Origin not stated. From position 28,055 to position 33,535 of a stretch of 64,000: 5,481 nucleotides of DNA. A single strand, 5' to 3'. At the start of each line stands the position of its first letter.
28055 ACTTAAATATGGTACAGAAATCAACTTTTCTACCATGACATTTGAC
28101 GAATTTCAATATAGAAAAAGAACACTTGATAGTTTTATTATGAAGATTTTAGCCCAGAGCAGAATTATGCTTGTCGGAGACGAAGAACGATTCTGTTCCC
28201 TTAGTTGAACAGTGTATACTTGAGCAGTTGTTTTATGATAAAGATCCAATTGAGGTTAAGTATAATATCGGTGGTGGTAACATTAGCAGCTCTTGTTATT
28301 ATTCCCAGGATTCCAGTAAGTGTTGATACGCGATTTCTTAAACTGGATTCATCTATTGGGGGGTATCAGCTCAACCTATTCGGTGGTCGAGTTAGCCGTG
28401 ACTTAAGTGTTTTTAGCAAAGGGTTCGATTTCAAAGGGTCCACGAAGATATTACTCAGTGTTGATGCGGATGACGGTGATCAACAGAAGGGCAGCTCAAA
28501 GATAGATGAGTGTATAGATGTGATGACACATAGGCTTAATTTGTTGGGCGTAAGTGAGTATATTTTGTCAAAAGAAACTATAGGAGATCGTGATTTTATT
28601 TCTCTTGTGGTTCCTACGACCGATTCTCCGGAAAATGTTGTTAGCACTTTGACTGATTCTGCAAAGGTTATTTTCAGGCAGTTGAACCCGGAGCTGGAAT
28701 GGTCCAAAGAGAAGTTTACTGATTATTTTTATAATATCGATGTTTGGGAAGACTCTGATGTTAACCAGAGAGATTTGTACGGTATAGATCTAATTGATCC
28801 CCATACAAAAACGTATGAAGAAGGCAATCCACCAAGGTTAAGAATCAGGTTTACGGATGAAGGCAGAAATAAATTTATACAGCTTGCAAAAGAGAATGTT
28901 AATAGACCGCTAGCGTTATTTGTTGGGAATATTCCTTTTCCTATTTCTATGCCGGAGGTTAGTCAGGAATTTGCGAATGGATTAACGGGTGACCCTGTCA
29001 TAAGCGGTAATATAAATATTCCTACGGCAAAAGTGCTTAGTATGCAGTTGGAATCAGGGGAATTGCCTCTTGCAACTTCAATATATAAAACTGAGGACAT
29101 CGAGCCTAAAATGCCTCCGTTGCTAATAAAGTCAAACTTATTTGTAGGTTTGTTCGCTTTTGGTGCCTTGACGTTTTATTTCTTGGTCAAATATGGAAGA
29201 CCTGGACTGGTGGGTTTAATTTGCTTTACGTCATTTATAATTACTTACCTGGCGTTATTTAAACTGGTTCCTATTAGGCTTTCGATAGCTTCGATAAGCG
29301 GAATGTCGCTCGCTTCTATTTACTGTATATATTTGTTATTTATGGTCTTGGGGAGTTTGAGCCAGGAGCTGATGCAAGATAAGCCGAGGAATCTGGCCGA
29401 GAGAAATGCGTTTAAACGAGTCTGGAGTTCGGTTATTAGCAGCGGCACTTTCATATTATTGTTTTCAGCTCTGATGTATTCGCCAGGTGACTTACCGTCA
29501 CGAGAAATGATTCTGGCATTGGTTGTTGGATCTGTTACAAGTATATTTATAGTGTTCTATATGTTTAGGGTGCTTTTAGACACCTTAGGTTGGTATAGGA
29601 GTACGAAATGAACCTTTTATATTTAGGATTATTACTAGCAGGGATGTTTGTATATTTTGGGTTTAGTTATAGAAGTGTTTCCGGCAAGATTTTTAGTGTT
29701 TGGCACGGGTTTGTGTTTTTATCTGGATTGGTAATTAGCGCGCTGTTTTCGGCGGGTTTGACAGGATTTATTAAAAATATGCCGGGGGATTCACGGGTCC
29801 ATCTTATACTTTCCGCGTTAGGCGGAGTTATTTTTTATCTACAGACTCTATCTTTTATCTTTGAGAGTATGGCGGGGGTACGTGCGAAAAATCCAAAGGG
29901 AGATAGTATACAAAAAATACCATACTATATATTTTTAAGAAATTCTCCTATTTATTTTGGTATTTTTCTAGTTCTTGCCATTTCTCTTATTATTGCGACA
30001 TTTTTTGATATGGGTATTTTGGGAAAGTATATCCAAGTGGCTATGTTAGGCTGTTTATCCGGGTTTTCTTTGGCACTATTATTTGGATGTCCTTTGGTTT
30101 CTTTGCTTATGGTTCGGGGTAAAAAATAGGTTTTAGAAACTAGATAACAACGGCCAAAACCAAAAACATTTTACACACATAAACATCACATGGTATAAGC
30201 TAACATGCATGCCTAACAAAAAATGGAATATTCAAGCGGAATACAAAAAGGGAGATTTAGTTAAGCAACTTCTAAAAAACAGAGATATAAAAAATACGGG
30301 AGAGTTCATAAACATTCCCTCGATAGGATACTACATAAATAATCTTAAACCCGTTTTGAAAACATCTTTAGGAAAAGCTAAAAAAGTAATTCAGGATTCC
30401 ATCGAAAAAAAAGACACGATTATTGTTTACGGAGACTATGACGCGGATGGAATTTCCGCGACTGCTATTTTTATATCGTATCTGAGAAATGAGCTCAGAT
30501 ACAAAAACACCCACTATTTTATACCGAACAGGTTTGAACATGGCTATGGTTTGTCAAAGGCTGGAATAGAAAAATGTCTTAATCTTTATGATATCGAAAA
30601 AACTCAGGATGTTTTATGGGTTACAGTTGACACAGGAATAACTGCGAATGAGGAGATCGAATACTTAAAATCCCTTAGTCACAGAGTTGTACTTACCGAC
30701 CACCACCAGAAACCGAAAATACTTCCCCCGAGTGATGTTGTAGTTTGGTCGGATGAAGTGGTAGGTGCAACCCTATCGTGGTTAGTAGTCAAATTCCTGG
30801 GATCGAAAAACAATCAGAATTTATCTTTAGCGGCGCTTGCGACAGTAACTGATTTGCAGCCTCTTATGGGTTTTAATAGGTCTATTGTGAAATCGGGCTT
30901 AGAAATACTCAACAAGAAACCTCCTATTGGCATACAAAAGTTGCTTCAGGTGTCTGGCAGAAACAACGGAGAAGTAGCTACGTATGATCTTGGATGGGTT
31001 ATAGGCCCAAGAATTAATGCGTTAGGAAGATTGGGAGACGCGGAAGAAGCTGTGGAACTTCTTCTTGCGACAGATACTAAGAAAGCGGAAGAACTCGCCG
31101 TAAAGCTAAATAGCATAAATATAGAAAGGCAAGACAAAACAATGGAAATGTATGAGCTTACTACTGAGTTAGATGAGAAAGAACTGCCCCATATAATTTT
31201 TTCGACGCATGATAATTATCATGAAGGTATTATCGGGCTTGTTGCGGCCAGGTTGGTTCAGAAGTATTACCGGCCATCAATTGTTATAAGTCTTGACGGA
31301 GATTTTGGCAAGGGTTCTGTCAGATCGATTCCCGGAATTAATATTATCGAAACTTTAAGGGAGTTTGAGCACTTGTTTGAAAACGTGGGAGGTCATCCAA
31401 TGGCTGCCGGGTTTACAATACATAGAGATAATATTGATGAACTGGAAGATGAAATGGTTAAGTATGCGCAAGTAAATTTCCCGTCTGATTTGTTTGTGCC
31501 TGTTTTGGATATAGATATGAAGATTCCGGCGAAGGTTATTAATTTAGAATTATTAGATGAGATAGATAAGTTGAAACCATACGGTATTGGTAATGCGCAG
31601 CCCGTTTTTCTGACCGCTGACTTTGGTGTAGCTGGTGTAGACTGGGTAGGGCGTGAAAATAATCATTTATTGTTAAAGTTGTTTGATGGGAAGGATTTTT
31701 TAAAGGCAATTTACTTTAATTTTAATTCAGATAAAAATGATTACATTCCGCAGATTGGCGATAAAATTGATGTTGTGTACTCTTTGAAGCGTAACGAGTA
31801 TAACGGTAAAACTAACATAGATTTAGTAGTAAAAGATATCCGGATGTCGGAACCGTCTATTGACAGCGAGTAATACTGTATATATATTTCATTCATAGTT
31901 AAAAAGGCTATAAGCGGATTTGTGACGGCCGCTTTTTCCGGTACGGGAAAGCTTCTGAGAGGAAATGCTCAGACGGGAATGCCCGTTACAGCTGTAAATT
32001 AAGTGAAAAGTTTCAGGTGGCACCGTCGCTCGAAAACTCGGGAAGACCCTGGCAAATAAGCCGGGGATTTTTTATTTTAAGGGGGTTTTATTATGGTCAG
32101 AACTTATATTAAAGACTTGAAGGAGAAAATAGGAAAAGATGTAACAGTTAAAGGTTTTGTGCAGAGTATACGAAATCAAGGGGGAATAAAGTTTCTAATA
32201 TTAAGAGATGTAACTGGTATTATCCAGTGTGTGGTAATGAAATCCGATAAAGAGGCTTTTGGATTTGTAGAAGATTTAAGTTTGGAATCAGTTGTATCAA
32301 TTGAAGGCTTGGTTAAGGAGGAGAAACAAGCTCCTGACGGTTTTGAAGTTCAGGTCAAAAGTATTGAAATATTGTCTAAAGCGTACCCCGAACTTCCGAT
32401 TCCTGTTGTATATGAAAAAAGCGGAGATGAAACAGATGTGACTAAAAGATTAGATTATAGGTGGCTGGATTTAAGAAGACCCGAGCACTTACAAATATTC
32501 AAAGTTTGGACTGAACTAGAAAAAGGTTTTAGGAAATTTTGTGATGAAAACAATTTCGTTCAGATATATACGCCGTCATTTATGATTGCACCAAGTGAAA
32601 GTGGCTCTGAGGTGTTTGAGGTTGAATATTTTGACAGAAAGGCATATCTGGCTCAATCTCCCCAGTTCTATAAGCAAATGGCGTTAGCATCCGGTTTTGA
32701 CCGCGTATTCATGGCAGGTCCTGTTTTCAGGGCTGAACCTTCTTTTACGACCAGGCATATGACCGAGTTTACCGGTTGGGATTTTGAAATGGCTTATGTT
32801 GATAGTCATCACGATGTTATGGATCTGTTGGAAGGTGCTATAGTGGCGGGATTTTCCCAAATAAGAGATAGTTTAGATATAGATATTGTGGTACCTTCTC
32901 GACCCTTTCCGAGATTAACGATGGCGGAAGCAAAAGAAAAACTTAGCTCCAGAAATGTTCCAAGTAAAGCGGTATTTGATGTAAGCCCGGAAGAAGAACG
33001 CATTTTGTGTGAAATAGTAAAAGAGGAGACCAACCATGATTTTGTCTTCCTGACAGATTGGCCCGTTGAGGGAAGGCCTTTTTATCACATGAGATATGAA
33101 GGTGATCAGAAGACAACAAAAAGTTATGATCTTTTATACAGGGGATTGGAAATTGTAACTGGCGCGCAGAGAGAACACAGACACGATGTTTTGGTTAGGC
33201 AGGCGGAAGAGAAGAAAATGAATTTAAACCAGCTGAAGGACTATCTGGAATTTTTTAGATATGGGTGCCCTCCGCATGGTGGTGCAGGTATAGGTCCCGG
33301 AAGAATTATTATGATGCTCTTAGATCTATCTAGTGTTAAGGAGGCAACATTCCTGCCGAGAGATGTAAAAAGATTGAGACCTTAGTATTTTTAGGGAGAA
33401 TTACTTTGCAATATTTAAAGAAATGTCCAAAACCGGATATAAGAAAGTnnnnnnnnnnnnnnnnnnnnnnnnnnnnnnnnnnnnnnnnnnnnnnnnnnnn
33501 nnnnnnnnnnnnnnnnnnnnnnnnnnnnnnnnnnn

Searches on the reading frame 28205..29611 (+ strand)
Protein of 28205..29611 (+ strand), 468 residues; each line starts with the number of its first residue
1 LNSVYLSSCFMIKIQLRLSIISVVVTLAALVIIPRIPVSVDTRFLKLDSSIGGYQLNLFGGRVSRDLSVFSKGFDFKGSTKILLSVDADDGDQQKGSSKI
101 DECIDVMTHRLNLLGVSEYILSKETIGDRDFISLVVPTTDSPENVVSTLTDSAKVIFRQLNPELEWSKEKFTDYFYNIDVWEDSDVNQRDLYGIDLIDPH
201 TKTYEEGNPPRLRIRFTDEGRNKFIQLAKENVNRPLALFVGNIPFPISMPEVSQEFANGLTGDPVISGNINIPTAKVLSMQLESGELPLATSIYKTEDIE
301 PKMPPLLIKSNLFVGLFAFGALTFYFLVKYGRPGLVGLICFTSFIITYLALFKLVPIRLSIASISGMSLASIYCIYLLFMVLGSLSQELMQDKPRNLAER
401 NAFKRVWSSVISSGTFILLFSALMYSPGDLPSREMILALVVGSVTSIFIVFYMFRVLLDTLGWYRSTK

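Call 49: search_protein_families(library=pfam, proteins=[window:28205-29611:+], max_evalue=0.0001)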
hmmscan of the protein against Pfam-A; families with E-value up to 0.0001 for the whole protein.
window:28205-29611:+ (468 aa): 1 family
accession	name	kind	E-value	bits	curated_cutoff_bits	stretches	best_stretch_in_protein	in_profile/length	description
PF22599.2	SecDF_P1_head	-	1.1e-09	38.6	27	1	191-288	21-113/114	SecDF, P1 head subdomain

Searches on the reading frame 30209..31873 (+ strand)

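Call 49: search_protein_families(library=pfam, proteins=[window:30209-31873:+], max_evalue=0.0001)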
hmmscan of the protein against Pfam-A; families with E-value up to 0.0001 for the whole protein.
window:30209-31873:+ (554 aa): 3 families
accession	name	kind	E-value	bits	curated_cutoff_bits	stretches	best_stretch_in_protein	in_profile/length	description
PF17768.7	RecJ_OB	-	8e-27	93.9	27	1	435-543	1-107/107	RecJ OB domain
PF01368.27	DHH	-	1.3e-18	67.9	28.1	1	70-198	1-103/125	DHH family, N-terminal domain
PF02272.25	DHHA1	-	3.3e-13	50.4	25.9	1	329-418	4-98/102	DHHA1 domain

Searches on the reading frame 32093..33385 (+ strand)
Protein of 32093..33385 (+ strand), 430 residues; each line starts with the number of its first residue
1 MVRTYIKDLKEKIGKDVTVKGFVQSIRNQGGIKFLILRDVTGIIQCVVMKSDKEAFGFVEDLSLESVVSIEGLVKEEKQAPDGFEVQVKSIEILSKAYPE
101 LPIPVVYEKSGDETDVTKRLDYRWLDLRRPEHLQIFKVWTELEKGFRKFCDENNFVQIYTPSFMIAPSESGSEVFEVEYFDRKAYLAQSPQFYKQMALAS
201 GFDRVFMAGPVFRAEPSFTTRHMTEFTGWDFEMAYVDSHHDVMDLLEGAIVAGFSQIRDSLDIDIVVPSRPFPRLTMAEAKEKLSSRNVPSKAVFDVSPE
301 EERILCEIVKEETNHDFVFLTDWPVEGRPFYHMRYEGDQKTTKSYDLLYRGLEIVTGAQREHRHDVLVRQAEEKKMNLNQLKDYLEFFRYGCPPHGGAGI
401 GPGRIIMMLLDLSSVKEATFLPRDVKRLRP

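Call 49: search_protein_families(library=pfam, proteins=[window:32093-33385:+], max_evalue=0.0001)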
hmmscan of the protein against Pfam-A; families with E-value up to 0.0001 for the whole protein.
window:32093-33385:+ (430 aa): 2 families
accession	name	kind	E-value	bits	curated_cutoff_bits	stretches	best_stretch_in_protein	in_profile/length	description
PF00152.25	tRNA-synt_2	-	9.5e-81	271.6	25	1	117-424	3-307/308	tRNA synthetases class II (D, K and N)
PF01336.31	tRNA_anti-codon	-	5.9e-17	61.8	27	1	17-94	1-75/75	OB-fold nucleic acid binding domain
